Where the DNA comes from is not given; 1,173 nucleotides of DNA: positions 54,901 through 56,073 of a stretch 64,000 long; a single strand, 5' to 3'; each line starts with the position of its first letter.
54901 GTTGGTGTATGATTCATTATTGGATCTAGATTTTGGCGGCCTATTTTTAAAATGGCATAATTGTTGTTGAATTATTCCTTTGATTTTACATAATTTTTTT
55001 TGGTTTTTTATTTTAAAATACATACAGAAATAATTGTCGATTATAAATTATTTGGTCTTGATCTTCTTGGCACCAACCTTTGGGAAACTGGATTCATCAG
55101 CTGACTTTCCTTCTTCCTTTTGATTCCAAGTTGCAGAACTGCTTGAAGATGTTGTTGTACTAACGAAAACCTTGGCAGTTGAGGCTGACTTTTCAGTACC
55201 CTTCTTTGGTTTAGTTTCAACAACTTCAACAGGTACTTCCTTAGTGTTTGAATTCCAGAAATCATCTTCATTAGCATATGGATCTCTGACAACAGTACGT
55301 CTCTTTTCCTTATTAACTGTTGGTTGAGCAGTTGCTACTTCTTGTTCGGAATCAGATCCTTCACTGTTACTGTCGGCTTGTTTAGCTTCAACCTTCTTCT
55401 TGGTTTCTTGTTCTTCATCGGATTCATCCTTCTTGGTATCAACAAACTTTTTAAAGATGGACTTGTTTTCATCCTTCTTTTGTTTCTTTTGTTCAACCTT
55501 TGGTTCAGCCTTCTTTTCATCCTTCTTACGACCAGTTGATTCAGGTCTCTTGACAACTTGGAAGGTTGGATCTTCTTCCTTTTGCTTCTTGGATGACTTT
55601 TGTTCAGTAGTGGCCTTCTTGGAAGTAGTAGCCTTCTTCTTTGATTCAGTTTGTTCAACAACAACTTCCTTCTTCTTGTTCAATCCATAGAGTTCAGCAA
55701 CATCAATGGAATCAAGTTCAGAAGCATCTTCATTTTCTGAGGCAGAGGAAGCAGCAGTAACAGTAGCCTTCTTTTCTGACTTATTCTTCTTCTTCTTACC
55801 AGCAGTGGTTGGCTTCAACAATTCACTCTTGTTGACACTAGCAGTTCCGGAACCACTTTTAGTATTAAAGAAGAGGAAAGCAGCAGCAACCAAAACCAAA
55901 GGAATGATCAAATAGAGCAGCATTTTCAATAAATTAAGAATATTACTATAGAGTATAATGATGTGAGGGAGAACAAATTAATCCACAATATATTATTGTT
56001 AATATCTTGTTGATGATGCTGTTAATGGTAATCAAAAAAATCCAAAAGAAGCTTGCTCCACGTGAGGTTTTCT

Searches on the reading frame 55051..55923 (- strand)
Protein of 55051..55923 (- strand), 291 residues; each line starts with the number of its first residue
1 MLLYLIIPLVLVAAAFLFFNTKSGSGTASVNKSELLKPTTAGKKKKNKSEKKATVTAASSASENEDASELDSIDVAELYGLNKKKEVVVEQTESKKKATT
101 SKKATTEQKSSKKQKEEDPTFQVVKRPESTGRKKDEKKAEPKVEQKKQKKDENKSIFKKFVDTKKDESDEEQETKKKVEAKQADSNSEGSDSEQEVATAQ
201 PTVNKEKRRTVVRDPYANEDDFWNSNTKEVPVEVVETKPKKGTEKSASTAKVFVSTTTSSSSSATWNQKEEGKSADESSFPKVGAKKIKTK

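Call 42: list_cluster_members(proteins=[window:55051-55923:-, window:56561-57733:+, window:56762-57733:+, window:61537-62199:+, window:52636-54126:-, window:51263-52216:-])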
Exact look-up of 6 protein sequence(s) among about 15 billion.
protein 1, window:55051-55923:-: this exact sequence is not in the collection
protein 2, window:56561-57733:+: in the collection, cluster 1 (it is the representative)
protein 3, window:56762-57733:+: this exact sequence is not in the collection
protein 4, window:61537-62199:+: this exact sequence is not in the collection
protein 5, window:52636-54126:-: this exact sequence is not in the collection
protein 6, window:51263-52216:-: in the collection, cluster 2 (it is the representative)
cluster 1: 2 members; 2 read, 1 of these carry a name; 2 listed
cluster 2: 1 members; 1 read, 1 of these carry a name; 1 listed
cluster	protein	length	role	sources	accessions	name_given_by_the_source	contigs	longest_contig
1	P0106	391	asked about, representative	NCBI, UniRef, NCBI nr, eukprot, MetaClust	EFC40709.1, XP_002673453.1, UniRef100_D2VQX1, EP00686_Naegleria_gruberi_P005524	predicted protein [Naegleria gruberi] | Predicted protein n=1 Tax=Naegleria gruberi TaxID=5762 RepID=D2VQX1_NAEGR | uncharacterized protein NAEGRDRAFT_71376 [Naegleria gruberi]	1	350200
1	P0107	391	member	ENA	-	-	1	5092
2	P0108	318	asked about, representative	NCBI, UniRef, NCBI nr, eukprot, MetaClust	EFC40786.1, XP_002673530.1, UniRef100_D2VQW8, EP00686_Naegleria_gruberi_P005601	hypothetical protein NAEGRDRAFT_58963 [Naegleria gruberi] | Uncharacterized protein n=1 Tax=Naegleria gruberi TaxID=5762 RepID=D2VQW8_NAEGR | uncharacterized protein NAEGRDRAFT_58963 [Naegleria gruberi]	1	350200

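Call 45: find_encoding_contigs(protein=P0106, flank=10000, max_places=2)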
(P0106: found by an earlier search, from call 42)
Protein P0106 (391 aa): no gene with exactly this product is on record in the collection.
